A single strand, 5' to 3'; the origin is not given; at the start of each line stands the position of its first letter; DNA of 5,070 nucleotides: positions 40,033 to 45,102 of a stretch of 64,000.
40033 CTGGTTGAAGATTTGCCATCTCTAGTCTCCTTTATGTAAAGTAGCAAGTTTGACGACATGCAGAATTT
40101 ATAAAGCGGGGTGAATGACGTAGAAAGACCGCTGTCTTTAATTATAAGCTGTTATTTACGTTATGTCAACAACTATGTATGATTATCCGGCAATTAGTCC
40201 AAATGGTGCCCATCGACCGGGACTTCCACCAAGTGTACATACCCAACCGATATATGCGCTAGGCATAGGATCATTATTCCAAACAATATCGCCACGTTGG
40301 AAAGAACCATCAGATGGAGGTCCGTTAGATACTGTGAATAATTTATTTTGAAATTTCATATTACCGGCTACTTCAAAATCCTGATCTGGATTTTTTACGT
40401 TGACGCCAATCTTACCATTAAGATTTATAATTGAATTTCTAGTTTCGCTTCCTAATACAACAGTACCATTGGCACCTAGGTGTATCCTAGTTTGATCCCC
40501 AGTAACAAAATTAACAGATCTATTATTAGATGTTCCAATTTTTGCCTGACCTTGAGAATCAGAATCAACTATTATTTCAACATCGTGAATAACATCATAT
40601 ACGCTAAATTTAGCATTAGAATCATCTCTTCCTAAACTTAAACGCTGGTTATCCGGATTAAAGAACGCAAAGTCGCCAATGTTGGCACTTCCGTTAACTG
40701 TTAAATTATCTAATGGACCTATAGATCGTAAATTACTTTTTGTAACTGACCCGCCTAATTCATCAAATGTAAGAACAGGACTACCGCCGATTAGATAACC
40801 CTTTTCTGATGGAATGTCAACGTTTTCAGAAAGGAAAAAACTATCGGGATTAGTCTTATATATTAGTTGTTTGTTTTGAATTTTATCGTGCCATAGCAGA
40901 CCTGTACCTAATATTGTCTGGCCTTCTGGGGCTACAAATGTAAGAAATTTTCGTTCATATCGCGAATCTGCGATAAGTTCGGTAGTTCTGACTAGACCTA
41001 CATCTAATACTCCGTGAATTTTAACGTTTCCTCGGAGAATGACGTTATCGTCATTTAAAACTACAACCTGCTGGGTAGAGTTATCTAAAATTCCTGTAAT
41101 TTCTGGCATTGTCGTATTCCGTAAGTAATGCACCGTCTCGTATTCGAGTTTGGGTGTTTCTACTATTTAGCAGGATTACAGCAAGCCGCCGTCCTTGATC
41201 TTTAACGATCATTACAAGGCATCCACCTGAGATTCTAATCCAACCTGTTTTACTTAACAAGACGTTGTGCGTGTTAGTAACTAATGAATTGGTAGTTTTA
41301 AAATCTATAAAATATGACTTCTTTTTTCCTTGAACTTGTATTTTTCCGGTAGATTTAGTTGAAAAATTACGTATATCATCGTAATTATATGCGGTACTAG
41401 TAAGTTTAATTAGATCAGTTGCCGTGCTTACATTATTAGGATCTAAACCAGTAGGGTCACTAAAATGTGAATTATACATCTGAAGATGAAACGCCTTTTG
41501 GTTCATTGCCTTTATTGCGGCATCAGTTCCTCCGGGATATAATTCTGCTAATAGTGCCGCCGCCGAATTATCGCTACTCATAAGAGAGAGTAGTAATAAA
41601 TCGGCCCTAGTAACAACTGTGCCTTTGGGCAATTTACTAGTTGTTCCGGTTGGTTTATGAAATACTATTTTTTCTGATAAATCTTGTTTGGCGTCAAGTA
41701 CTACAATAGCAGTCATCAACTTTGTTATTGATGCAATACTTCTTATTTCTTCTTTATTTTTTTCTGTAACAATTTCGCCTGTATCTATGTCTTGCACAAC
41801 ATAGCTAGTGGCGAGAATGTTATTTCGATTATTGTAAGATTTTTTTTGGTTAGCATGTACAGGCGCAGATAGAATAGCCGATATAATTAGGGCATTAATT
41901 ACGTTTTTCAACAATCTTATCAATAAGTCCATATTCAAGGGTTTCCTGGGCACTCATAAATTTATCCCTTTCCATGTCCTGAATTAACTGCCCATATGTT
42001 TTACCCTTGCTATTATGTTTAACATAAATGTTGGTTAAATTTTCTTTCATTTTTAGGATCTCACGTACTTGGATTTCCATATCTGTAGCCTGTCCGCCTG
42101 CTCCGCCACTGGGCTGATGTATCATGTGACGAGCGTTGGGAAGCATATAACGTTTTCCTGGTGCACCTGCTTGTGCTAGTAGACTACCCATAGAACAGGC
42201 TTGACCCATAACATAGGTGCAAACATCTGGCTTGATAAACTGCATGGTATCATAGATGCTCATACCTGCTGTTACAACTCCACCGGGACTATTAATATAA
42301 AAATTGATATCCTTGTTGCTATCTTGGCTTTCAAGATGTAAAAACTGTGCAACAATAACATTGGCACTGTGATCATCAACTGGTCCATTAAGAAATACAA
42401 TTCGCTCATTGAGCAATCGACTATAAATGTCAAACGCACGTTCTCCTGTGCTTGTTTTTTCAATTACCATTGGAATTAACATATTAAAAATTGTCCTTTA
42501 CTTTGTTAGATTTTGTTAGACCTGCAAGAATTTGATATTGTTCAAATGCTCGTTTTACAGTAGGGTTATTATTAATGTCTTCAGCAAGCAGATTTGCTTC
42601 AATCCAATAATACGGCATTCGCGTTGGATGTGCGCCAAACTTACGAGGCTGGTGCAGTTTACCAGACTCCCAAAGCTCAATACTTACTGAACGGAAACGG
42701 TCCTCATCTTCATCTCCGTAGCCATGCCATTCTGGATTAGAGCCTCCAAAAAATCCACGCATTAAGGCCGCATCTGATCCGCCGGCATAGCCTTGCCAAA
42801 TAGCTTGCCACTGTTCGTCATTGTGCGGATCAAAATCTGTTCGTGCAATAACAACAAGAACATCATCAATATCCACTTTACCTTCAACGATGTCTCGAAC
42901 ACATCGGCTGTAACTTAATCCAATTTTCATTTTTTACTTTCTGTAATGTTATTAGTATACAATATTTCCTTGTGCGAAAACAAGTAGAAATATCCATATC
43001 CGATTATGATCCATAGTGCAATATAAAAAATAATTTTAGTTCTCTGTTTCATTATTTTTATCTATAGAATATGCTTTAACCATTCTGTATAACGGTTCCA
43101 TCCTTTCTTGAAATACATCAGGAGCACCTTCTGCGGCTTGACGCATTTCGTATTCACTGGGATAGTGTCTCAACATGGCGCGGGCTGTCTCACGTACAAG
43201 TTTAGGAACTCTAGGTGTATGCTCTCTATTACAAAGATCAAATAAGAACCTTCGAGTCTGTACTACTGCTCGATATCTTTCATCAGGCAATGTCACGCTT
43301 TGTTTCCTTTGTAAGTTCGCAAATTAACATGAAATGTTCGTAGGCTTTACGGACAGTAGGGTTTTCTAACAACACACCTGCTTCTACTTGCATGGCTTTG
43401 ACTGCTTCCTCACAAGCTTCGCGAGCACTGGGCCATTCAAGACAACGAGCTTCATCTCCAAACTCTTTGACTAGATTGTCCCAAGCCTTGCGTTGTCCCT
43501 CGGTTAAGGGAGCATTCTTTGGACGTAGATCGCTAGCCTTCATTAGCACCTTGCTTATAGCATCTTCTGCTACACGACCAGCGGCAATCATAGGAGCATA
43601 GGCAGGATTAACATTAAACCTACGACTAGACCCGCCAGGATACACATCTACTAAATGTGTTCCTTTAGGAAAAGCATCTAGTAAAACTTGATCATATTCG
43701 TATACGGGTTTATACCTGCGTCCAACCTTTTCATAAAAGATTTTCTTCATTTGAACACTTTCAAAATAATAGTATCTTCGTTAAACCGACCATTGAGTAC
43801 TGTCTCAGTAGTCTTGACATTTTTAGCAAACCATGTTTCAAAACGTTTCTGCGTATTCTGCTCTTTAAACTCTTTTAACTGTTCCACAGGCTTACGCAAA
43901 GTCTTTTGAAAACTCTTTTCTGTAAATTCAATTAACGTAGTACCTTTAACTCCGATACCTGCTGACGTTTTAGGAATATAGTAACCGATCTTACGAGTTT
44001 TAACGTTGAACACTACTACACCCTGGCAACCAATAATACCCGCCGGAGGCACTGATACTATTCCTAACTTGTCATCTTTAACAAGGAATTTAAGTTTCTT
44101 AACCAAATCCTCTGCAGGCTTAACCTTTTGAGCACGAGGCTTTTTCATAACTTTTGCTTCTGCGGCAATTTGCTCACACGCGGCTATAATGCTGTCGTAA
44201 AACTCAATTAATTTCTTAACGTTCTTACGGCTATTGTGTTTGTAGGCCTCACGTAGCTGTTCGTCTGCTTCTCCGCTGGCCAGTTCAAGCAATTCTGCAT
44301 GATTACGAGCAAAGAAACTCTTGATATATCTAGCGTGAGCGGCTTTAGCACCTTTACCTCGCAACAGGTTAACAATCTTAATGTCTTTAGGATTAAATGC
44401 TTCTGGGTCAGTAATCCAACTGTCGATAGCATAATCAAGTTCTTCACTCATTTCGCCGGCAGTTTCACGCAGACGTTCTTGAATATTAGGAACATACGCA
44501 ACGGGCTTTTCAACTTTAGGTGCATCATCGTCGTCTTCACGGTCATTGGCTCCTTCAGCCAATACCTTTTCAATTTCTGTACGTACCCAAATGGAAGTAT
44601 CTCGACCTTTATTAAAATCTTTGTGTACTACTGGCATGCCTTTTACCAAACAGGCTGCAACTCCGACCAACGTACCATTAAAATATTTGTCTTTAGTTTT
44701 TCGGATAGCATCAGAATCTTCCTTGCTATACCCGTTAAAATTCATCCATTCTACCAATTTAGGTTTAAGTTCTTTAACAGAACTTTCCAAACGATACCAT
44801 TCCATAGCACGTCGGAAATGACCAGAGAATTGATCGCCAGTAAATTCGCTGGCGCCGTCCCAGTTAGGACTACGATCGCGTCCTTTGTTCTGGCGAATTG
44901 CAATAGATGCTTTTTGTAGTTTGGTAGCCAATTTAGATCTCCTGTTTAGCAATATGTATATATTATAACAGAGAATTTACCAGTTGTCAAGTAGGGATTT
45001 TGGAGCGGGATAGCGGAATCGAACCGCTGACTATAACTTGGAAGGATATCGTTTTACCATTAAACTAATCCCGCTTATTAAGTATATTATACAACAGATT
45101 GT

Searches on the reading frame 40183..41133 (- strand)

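Call 10: search_protein_families(library=phrogs, proteins=[window:40183-41133:-], max_evalue=0.00001)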
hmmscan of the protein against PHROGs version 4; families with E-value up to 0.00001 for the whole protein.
window:40183-41133:- (316 aa): 4 families
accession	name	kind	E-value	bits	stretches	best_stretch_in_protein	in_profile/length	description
phrog_21471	-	unknown function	4.4e-12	46.5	1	242-314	552-624/626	-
phrog_6002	-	head and packaging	9e-09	34.4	1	64-155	960-1052/1183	virion structural protein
phrog_27731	-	unknown function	2.6e-06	27.1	1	154-314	522-687/688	-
phrog_30158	-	unknown function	5e-06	26.2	1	25-149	350-470/779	-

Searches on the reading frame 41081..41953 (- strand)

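Call 45: search_protein_families(library=pfam, alignment_id=A2, max_evalue=0.0001)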
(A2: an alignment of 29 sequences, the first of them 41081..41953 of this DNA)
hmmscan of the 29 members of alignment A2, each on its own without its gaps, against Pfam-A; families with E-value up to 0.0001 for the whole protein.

A. member 1, window:41081-41953:- (290 aa): 2 families
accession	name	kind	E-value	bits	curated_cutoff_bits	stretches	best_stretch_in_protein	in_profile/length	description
PF00768.25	Peptidase_S11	-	1.2e-45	156.3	27.6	1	43-265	7-238/239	D-alanyl-D-alanine carboxypeptidase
PF13354.11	Beta-lactamase2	-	8.7e-10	38.7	22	1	51-185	2-143/214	Beta-lactamase enzyme family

B. families by the number of members that match (of 29 scanned): 9 families
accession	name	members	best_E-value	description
PF01027.25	Bax1-I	1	9e-55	Inhibitor of apoptosis-promoting Bax1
PF00768.25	Peptidase_S11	1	1.2e-45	D-alanyl-D-alanine carboxypeptidase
PF01145.31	Band_7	1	2.2e-18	SPFH domain / Band 7 family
PF09825.15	BPL_N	1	1.4e-11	Biotin-protein ligase, N terminal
PF13354.11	Beta-lactamase2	1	8.7e-10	Beta-lactamase enzyme family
PF02627.25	CMD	1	9e-09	Carboxymuconolactone decarboxylase family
PF00117.34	GATase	1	1e-06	Glutamine amidotransferase class-I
PF12811.12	BaxI_1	1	1.4e-05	Bax inhibitor 1 like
PF07685.20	GATase_3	1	6.9e-05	CobB/CobQ-like glutamine amidotransferase domain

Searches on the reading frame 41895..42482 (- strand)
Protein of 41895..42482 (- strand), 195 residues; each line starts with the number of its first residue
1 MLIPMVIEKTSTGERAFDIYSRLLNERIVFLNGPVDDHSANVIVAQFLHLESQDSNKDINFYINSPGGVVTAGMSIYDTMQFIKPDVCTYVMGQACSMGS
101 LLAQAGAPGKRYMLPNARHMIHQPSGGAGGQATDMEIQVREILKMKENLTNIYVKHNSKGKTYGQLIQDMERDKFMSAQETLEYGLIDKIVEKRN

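Call 7: search_protein_families(library=ncbifam, proteins=[window:41895-42482:-])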
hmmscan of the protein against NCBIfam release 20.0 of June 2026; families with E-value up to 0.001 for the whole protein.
window:41895-42482:- (195 aa): 11 families
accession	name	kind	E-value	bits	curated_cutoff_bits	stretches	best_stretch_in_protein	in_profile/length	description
NF001368.0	PRK00277.1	subfamily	6.7e-92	306.9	249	1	2-195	8-199/203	ATP-dependent Clp protease proteolytic subunit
TIGR00493.1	clpP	equivalog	1.7e-86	288.9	308.6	1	2-193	3-192/192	ATP-dependent Clp endopeptidase proteolytic subunit ClpP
NF009205.0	PRK12553.1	subfamily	8e-75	251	228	1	3-193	14-204/211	ATP-dependent Clp protease proteolytic subunit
NF011090.0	PRK14513.1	equivalog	3.3e-70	236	347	1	2-194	3-193/201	ATP-dependent Clp protease proteolytic subunit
NF009203.0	PRK12551.1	equivalog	1.4e-69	233.7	359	1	2-194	1-191/196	ATP-dependent Clp protease proteolytic subunit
NF011091.0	PRK14514.1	equivalog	5.3e-65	219.1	361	1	2-194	30-220/221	ATP-dependent Clp endopeptidase proteolytic subunit ClpP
NF009204.0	PRK12552.1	equivalog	1.3e-43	149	263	1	18-194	22-215/225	ATP-dependent Clp protease proteolytic subunit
NF011089.0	PRK14512.1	equivalog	8.2e-41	140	251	1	20-194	22-194/200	ATP-dependent Clp protease proteolytic subunit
NF045540.1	scaf_prot_MCP1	exception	9.4e-31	107.2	475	1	49-193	23-163/652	ClpP-like prohead protease/major capsid protein fusion protein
NF045542.1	Clp_rel_HeadMat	equivalog_domain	3.2e-30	105.2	120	1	50-190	27-165/165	head maturation protease, ClpP-related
TIGR00706.1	SppA_dom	equivalog_domain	1.9e-05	24.4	155.45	1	32-106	8-84/208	signal peptide peptidase SppA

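Call 17: search_solved_structures(query=window:41895-42482:-, show_alignments=1, max_evalue=1e-30)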
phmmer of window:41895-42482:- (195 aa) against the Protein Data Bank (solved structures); distinct sequences matched with E-value up to 1e-30: 104 (the best 60 are shown).
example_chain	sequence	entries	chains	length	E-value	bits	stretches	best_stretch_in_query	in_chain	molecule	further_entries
1tyf_A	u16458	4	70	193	4.1e-76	257.7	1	2-195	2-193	CLP PEPTIDASE | ATP-dependent Clp protease proteolytic subunit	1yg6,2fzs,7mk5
7uiv_H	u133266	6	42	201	4.8e-76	257.5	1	2-195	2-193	ATP-dependent Clp protease proteolytic subunit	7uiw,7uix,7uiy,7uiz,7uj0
3mt6_R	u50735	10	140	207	5.1e-76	257.4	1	2-195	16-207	ATP-dependent Clp protease proteolytic subunit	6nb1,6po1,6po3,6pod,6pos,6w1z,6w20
3hln_A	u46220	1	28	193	5.7e-76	257.2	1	2-195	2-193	ATP-dependent Clp protease proteolytic subunit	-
6ppe_A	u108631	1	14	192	6.2e-76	257.1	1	2-195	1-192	ATP-dependent Clp protease proteolytic subunit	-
6wr2_h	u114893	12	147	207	8.1e-76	256.7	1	2-195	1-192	ATP-dependent Clp protease proteolytic subunit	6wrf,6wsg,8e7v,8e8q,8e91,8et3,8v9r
8r05_A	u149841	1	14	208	1.2e-75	256.2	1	2-194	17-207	ATP-dependent Clp protease proteolytic subunit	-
1yg8_A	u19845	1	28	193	1.3e-75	256.1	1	2-195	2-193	ATP-dependent Clp protease proteolytic subunit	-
6uqe_G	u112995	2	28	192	1.4e-75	256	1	2-192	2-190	ATP-dependent Clp protease proteolytic subunit | ATP-dependent Clp endopeptidase proteolytic subunit ClpP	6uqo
8r04_A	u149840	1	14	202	6.9e-75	253.7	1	2-194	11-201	ATP-dependent Clp protease proteolytic subunit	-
7dft_A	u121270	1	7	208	1.4e-74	252.7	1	2-194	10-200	ATP-dependent Clp protease proteolytic subunit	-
7dfu_A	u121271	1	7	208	3.6e-74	251.4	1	2-194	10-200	ATP-dependent Clp protease proteolytic subunit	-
6w9t_A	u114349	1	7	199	7.1e-74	250.4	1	2-194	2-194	ATP-dependent Clp protease proteolytic subunit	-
6vfs_L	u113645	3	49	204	7.7e-74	250.3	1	2-194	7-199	ATP-dependent Clp protease proteolytic subunit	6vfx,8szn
7kr2_A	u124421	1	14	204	7.7e-74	250.3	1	2-194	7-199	ATP-dependent Clp protease proteolytic subunit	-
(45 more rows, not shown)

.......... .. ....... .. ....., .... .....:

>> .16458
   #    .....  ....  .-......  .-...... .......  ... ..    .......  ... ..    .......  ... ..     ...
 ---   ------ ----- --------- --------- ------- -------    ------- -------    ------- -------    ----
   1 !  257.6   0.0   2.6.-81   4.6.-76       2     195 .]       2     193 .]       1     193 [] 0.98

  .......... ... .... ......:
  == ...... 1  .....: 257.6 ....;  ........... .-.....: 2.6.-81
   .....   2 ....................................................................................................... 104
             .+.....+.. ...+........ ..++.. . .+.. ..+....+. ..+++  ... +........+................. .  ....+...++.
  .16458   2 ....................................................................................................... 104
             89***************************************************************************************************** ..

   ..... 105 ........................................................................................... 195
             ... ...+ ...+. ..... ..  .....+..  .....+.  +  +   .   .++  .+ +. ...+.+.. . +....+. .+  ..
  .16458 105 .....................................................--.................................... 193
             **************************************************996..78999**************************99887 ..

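Call 27: search_protein_families(library=phrogs, proteins=[window:41895-42482:-], max_evalue=0.001)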
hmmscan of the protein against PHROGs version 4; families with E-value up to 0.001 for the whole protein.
window:41895-42482:- (195 aa): 11 families
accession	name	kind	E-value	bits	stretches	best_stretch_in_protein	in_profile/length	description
phrog_94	-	head and packaging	1.1e-54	188.1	1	2-194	56-253/622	head maturation protease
phrog_133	-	head and packaging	1.9e-31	110.4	1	50-193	42-181/668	head maturation protease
phrog_2976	-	head and packaging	1.6e-29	104.8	1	33-193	27-184/394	head maturation protease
phrog_1684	-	head and packaging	6e-19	69.6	1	55-192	72-204/284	head maturation protease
phrog_3348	-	unknown function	1.6e-18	68.2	1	53-192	63-199/386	-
phrog_1827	-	other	6.5e-14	52.7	1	46-180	42-172/202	ATP-dependent protease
phrog_53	-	head and packaging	1.6e-13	51.7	1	39-193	100-281/583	head maturation protease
phrog_23753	-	head and packaging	5e-10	40.5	1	25-190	15-171/298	head maturation protease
phrog_5410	-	other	2.2e-07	31.4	1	57-140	56-137/323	ATP-dependent protease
phrog_33547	-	unknown function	1.4e-05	25.3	1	40-187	13-155/357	-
phrog_13984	-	unknown function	2.2e-05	25.6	1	57-107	61-111/123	-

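Call 29: find_related_loci(query=window:41895-42482:-, collection=viral_contigs, flank=4000)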
Query window:41895-42482:- (195 aa) in viral_contigs; peptide patterns used: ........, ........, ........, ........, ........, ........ (x = any residue, [..] = any of these).
598 stretches matched a pattern (row limit reached: there are more); 598 encode a relative of the query (tblastn E <= 1e-3); the best 80 are kept; 80 distinct loci.
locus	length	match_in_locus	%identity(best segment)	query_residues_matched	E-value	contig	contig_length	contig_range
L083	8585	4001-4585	96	1-195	3e-128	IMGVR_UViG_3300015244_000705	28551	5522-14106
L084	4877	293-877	90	1-195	2e-123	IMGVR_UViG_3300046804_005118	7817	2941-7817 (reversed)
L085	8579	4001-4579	89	2-194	2e-118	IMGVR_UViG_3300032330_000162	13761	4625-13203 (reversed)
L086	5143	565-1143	89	2-194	4e-118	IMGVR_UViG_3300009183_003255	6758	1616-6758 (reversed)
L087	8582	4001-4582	86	1-194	2e-113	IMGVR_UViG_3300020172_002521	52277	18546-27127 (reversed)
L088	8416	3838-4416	83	2-194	2e-111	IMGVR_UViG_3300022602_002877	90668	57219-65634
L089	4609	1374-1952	82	2-194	3e-111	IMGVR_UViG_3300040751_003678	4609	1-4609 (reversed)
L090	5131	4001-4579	83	2-194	2e-110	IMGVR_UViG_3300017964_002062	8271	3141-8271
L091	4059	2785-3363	83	2-194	1e-109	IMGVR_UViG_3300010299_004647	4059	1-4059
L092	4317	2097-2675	81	2-194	5e-108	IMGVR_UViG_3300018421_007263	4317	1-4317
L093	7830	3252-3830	80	2-194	2e-107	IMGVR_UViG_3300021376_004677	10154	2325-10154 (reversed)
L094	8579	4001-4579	78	2-194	4e-105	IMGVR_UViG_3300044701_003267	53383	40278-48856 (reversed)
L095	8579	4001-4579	79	2-194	3e-105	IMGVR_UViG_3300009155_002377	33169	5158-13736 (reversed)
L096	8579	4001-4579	79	2-194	8e-105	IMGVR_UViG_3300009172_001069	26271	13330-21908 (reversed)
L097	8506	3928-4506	78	2-194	2e-104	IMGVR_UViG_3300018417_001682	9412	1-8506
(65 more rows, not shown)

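Call 32: search_dna_similar(query=window:41895-42482:-, collection=phages, mode=protein, max_rows=30, max_evalue=1e-30)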
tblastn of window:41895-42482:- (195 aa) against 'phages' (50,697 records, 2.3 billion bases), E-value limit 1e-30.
Records with a match: 86; places in all: 89; records where one place covers at least 80% of the query: 85.
Best place of each record, by identity: 60-80% 6; <60% 80.
By first word of the organism name: Bacteriophage 20; Prevotella 15; Pseudomonas 11; Vibrio 7; Listeria 6; Klebsiella 6; Staphylococcus 5; uncultured 3; Agrobacterium 2; Acinetobacter 2; and 7 more.
By host as written in the record: - 30; Prevotella sp. 15; Listeria monocytogenes 6; Pseudomonas aeruginosa PAO1 5; Pseudomonas aeruginosa 3; Klebsiella pneumoniae 3; Agrobacterium tumefaciens C58 2; Staphylococcus aureus 2; and 17 more.
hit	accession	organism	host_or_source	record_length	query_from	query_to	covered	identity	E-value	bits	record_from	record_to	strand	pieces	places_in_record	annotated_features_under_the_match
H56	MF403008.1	Agrobacterium phage Atu_ph07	Agrobacterium tumefaciens C58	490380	2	194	99%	73.1%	4e-90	293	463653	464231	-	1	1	ATP-dependent Clp protease proteolytic subunit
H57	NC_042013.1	Agrobacterium phage Atu_ph07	Agrobacterium tumefaciens C58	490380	2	194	99%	73.1%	4e-90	293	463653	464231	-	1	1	head maturation protease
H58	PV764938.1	Sinorhizobium phage Phosso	Sinohrizobium meliloti NRRL L-50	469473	2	191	97%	69.5%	4e-85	278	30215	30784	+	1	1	ATP-dependent Clp protease proteolytic subunit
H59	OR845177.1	Escherichia phage EC22.5-2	Escherichia coli ATCC 25922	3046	2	195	99%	62.9%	2e-77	254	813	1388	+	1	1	record has no annotation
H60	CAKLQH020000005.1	Acinetobacter phage MD-2021a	not known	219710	2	194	99%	60.6%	2e-74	248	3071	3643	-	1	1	clpP: ATP-dependent Clp protease proteolytic subunit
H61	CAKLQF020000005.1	Acinetobacter phage MD-2021a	not known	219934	2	194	99%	60.6%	2e-74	248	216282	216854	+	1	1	clpP: ATP-dependent Clp protease proteolytic subunit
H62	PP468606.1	Staphylococcus phage SpP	Staphylococcus saprophyticus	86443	1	191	98%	59.2%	3e-66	224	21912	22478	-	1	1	putative ATP dependent Clp protease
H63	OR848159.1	Listeria phage LM 4-14-1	Listeria monocytogenes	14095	2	191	97%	58.4%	3e-66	225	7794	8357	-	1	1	record has no annotation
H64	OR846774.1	Listeria phage LM 4-11-1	Listeria monocytogenes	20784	2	191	97%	58.4%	3e-66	225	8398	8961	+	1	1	record has no annotation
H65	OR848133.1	Listeria phage LM 4-14-1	Listeria monocytogenes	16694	2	191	97%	58.4%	3e-66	224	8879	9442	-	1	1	record has no annotation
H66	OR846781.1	Listeria phage LM 4-11-1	Listeria monocytogenes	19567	2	191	97%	58.4%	3e-66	224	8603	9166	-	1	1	record has no annotation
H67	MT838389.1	Bacteriophage sp.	human fecal samples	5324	2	194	99%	57.0%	2e-66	225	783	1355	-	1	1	record has no annotation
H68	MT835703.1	Bacteriophage sp.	human fecal samples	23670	2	194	99%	57.0%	1e-65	223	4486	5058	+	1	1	record has no annotation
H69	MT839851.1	Bacteriophage sp.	human fecal samples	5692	2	194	99%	57.0%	3e-65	222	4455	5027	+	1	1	record has no annotation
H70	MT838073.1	Bacteriophage sp.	human fecal samples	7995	2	194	99%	56.5%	7e-66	224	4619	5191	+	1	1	record has no annotation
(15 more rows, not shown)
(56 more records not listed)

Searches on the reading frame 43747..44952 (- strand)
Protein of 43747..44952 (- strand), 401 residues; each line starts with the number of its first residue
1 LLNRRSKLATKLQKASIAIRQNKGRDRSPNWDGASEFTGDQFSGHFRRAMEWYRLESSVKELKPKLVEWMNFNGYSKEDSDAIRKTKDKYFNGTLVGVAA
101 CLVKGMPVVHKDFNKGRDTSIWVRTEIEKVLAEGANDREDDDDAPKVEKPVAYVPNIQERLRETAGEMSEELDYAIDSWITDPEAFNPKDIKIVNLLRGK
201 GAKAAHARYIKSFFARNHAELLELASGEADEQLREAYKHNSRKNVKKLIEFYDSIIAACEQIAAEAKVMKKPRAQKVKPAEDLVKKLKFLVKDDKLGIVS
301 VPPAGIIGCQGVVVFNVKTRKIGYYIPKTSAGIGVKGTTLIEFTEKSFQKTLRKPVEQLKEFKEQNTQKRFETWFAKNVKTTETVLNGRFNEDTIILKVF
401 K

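Call 10: search_protein_families(library=phrogs, proteins=[window:43747-44952:-], max_evalue=0.00001)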
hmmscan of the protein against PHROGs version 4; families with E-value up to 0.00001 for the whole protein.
window:43747-44952:- (401 aa): 1 family
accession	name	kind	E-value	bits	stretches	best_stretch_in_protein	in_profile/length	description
phrog_11903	-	unknown function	9.6e-58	197.1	1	47-400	38-383/383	-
